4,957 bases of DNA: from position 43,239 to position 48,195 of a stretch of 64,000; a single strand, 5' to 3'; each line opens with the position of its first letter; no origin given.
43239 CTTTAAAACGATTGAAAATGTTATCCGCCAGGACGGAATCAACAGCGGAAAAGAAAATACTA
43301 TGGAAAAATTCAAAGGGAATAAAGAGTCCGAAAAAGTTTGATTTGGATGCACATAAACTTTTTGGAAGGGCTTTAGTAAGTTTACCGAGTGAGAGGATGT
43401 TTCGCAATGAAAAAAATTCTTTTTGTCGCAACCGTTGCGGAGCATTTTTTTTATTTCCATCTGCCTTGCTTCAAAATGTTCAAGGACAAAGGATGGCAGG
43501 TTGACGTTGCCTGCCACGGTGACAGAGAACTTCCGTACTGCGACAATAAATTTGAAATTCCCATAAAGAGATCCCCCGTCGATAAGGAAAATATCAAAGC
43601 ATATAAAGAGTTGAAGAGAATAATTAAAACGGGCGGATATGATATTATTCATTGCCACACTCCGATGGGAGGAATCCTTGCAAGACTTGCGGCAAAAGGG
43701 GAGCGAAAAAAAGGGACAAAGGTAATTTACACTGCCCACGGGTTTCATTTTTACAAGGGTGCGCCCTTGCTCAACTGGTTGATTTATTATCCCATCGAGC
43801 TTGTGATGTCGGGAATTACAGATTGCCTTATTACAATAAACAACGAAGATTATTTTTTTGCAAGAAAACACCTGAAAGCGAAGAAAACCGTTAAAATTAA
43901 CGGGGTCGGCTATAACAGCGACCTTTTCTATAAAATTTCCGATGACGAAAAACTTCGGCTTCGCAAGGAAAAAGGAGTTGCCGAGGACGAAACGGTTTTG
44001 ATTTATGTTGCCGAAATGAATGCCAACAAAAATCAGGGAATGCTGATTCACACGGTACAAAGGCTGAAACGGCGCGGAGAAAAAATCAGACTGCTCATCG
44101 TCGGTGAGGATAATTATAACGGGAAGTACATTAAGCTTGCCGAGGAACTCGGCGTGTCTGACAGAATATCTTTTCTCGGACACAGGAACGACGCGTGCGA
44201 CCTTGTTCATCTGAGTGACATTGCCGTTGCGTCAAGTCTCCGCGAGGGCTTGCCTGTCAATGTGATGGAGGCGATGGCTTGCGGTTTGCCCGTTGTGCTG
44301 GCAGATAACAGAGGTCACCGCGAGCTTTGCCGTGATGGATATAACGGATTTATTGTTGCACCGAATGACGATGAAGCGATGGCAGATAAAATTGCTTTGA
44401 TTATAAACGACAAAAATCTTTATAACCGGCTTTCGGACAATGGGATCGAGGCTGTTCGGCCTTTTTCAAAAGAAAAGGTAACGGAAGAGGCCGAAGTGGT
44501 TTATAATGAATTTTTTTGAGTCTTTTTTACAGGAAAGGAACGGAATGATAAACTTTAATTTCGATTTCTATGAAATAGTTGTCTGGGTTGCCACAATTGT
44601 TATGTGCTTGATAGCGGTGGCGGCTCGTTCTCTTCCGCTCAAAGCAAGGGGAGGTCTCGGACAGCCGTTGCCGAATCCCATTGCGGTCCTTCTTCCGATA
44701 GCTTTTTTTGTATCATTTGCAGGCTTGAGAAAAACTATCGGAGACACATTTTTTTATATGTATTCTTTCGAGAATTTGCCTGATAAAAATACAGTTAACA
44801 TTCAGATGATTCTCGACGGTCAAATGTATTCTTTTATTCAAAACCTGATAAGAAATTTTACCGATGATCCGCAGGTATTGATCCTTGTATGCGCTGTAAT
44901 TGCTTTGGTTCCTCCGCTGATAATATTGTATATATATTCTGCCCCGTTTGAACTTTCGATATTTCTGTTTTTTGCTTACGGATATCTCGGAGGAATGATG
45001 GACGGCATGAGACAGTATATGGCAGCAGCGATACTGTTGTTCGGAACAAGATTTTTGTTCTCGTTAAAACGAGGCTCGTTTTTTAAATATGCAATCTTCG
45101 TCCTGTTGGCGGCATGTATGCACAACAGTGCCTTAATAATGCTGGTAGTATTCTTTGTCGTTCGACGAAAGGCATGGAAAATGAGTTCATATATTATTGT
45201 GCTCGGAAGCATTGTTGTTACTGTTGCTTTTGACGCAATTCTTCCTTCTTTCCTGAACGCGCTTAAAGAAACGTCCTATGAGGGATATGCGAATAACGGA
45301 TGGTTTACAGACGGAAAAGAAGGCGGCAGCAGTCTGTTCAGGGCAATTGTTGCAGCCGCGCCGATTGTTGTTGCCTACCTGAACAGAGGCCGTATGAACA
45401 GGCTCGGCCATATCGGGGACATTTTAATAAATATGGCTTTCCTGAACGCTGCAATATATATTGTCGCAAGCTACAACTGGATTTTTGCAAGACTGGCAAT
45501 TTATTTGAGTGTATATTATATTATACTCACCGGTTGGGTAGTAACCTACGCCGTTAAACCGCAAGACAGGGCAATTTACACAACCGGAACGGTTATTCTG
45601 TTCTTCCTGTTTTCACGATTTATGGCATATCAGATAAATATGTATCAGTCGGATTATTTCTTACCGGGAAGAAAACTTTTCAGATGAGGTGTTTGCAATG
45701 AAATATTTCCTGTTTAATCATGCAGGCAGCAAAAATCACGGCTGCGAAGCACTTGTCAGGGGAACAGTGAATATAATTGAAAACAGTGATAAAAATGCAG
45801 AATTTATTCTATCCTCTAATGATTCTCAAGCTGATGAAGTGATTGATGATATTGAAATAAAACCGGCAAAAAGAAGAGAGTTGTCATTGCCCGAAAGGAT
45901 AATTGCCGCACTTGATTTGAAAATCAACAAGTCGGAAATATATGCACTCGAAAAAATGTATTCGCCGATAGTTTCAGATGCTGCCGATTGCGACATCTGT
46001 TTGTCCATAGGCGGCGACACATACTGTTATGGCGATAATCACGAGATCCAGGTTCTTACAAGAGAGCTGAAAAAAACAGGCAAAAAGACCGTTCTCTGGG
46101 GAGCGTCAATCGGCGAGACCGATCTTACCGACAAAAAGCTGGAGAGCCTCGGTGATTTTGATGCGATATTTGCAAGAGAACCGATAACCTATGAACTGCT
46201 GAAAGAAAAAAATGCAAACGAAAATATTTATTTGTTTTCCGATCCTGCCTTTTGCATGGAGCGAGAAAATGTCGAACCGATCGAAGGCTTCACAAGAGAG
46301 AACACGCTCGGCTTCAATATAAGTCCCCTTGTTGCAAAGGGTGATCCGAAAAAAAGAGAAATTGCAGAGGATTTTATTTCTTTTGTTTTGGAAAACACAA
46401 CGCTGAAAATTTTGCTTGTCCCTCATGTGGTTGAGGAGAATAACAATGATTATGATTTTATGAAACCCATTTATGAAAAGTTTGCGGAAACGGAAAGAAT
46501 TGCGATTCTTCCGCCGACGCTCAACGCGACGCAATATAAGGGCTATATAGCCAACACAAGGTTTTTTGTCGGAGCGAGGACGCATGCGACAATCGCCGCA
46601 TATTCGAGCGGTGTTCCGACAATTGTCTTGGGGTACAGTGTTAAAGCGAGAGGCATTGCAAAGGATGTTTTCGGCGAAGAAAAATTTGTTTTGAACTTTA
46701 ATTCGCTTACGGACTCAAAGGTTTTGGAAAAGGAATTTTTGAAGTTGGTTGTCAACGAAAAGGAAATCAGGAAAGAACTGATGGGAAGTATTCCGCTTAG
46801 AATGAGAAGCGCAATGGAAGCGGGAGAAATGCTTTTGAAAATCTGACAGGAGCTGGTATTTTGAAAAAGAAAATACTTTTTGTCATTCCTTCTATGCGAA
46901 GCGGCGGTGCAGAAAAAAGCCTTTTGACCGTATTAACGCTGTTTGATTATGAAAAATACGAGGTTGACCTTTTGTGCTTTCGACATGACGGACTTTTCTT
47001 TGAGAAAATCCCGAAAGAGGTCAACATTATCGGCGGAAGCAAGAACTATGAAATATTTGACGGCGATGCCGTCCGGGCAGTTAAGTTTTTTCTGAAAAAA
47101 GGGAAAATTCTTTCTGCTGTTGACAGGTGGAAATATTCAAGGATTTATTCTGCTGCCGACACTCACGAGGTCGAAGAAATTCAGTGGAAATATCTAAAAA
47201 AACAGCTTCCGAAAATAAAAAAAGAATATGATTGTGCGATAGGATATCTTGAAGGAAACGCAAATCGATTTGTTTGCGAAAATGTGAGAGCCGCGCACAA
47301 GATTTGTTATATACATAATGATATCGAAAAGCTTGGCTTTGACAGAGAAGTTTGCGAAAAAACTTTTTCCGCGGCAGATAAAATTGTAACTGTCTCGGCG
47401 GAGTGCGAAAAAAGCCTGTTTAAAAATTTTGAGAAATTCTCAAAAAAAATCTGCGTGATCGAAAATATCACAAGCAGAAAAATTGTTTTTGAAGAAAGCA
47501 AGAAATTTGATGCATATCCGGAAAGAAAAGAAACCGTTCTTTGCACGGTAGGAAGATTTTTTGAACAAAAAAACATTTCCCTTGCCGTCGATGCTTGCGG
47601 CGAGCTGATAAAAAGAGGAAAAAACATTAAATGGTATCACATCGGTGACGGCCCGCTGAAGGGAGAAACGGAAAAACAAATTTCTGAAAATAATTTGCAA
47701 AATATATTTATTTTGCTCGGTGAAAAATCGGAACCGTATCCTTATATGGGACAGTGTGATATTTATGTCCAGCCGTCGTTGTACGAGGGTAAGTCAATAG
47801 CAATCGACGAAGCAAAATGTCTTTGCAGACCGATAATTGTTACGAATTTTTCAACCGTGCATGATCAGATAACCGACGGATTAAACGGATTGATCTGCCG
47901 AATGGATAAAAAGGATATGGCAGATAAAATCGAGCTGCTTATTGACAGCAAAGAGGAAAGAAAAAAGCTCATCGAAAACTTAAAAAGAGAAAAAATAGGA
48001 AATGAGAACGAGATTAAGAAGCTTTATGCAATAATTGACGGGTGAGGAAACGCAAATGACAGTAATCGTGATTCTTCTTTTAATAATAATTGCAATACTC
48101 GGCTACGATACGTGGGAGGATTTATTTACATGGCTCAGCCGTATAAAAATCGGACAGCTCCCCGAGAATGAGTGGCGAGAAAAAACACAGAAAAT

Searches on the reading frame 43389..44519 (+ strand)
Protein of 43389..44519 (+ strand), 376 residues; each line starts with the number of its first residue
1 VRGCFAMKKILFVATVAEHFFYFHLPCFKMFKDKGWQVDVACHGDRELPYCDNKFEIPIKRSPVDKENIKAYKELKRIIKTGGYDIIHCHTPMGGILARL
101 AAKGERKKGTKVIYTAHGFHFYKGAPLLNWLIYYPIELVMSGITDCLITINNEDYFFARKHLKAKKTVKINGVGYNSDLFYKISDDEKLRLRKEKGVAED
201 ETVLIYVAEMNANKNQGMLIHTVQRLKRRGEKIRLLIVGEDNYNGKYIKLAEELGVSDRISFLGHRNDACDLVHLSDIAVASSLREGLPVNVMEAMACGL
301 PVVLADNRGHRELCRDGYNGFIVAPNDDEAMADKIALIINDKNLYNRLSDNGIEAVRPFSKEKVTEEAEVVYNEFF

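Call 8: search_protein_families(library=ncbifam, proteins=[window:43389-44519:+], max_evalue=1e-8)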
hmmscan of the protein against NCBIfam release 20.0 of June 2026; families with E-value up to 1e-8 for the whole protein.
window:43389-44519:+ (376 aa): 30 families (the best 25 are shown)
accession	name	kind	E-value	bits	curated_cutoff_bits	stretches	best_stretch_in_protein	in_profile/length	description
TIGR03088.1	stp2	hypoth_equivalog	6.5e-34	117.6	409.05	1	154-374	149-372/374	TIGR03088 family PEP-CTERM/XrtA system glycosyltransferase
TIGR03999.1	thiol_BshA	equivalog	2.1e-32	112.5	273.7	1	70-374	71-372/375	N-acetyl-alpha-D-glucosaminyl L-malate synthase BshA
NF041876.1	EPS_EpsE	equivalog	2.6e-29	102.7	400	1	200-356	213-376/389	exopolysaccharide biosynthesis GT4 family glycosyltransferase EpsE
NF047880.1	glyco_SdgA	exception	5.7e-23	81.2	800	1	200-368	314-483/488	serine-aspartate repeat adhesin O-glycosyltransferase SdgA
TIGR03449.1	mycothiol_MshA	equivalog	1.1e-22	80.5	462.5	1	144-374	165-402/406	D-inositol-3-phosphate glycosyltransferase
TIGR04063.1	stp3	hypoth_equivalog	1.4e-22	80.2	442.05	1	156-357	172-376/397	TIGR04063 family PEP-CTERM/XrtA system glycosyltransferase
NF050063.1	ProtGlycPglJ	equivalog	9.9e-22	77.6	500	1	176-367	169-358/363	N-acetylgalactosamine-N,N'-diacetylbacillosaminyl-diphospho-undecaprenol 4-alpha-N-acetylgalactosaminyltransferase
NF050056.1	ProtGlycPglH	equivalog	3.4e-19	69.1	600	1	196-366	174-344/354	GalNAc-alpha-(1->4)-GalNAc-alpha-(1->3)-diNAcBac-PP-undecaprenol alpha-1,4-N-acetyl-D-galactosaminyltransferase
NF038229.1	Glyco4_Geo_Pelo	equivalog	5.3e-17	61.9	400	1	187-373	147-334/338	GPMC system family 4 glycosyltransferase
TIGR04047.1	MSMEG_0565_glyc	hypoth_equivalog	1.6e-16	60.4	259.85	1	69-372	72-371/373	MSMEG_0565 family glycosyltransferase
NF049988.1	MGlcDAGSynMgs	equivalog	8.9e-16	58.2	400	1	165-375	175-387/398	alpha-monoglucosyldiacylglycerol synthase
TIGR04157.1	glyco_rSAM_CFB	subfamily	1.1e-15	57.6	400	1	178-329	204-354/406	TIGR04157 family glycosyltransferase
NF047881.1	glyco_SdgB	exception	2.1e-15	56.4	800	1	199-367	319-488/496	serine-aspartate repeat adhesin O-glycosyltransferase SdgB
NF053787.1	GlcN_PG_synth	equivalog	4.5e-15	55.3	480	1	167-352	165-338/361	N-acetylglucosaminyl phosphatidylglycerol synthase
TIGR02149.1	glgA_Coryne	subfamily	6.3e-15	55.2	302.4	1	168-374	171-389/391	glycogen synthase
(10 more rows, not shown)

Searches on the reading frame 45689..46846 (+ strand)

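Call 8: search_protein_families(library=ncbifam, proteins=[window:45689-46846:+], max_evalue=1e-8)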
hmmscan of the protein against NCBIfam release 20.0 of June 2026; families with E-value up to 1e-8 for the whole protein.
window:45689-46846:+ (385 aa): 1 family
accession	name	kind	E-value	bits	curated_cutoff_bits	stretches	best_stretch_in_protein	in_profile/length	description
TIGR03609.1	S_layer_CsaB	equivalog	9.4e-17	61.3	213.1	1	128-327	97-289/301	polysaccharide pyruvyl transferase CsaB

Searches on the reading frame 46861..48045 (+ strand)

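Call 8: search_protein_families(library=ncbifam, proteins=[window:46861-48045:+], max_evalue=1e-8)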
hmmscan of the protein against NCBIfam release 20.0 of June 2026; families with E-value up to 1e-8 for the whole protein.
window:46861-48045:+ (394 aa): 11 families
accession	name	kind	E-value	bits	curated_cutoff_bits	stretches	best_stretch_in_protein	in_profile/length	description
NF050063.1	ProtGlycPglJ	equivalog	2e-21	76.6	500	1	1-370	1-339/363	N-acetylgalactosamine-N,N'-diacetylbacillosaminyl-diphospho-undecaprenol 4-alpha-N-acetylgalactosaminyltransferase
TIGR03088.1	stp2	hypoth_equivalog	1.1e-17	64.1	409.05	1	175-370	140-345/374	TIGR03088 family PEP-CTERM/XrtA system glycosyltransferase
NF050056.1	ProtGlycPglH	equivalog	1.1e-15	57.6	600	1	177-380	142-336/354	GalNAc-alpha-(1->4)-GalNAc-alpha-(1->3)-diNAcBac-PP-undecaprenol alpha-1,4-N-acetyl-D-galactosaminyltransferase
TIGR03999.1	thiol_BshA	equivalog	2.8e-15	56.1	273.7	1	154-379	124-353/375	N-acetyl-alpha-D-glucosaminyl L-malate synthase BshA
NF041876.1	EPS_EpsE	equivalog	1.9e-12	47.2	400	1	198-379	188-376/389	exopolysaccharide biosynthesis GT4 family glycosyltransferase EpsE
NF047684.1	TeichurnBiosyTuaC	equivalog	8.8e-12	44.6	550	1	164-376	157-367/391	teichuronic acid biosynthesis protein TuaC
TIGR04157.1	glyco_rSAM_CFB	subfamily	4e-11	42.5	400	1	166-359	164-361/406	TIGR04157 family glycosyltransferase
NF038295.1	EPS_HpsP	equivalog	1.1e-10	41.1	550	1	188-373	170-362/388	hormogonium polysaccharide biosynthesis glycosyltransferase HpsP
NF047880.1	glyco_SdgA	exception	3.3e-10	39.1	800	1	192-374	286-467/488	serine-aspartate repeat adhesin O-glycosyltransferase SdgA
NF049988.1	MGlcDAGSynMgs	equivalog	1.9e-09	37.4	400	1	223-376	212-362/398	alpha-monoglucosyldiacylglycerol synthase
NF038229.1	Glyco4_Geo_Pelo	equivalog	3.6e-09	36.1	400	1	162-392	100-333/338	GPMC system family 4 glycosyltransferase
